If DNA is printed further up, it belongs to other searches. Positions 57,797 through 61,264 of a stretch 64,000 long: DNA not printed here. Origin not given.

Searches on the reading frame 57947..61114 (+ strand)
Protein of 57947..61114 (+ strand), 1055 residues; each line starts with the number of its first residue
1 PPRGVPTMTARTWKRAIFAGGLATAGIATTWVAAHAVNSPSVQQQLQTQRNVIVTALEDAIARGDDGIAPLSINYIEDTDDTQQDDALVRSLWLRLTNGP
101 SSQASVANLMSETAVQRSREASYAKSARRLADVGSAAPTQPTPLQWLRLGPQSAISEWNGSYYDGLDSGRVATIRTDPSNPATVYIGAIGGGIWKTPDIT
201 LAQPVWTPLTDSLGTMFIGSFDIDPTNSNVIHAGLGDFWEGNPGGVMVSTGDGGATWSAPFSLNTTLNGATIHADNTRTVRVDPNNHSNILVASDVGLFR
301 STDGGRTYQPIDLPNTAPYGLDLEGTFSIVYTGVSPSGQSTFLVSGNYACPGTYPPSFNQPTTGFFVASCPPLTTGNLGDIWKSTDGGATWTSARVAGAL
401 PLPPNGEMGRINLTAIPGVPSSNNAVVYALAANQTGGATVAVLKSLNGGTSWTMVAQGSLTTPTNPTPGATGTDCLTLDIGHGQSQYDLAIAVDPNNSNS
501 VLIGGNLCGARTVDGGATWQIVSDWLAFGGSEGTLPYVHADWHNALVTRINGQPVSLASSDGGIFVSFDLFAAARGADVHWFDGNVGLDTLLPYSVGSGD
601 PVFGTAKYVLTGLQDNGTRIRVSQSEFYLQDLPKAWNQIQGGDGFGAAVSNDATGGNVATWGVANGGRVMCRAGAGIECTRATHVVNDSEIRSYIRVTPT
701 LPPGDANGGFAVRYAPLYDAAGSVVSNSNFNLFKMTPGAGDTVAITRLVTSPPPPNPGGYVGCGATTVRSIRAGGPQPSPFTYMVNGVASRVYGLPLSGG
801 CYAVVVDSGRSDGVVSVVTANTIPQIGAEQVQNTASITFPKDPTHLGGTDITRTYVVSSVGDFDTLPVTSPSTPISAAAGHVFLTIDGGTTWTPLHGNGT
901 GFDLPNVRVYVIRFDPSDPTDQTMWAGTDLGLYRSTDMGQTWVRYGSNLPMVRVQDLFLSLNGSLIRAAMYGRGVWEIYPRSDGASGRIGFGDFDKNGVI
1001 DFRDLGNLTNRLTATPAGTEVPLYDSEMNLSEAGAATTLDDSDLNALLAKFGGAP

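Call 71: search_protein_families(library=pfam, proteins=[window:57947-61114:+], max_evalue=0.0001)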
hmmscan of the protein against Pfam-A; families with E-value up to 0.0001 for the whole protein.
window:57947-61114:+ (1055 aa): 2 families
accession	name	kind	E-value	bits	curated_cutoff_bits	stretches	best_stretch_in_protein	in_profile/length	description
PF02012.26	BNR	-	7.7e-07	28.6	27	0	933-942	1-10/12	BNR/Asp-box repeat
PF13088.12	BNR_2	-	5e-05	23.2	31.4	0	384-481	143-221/277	BNR repeat-like domain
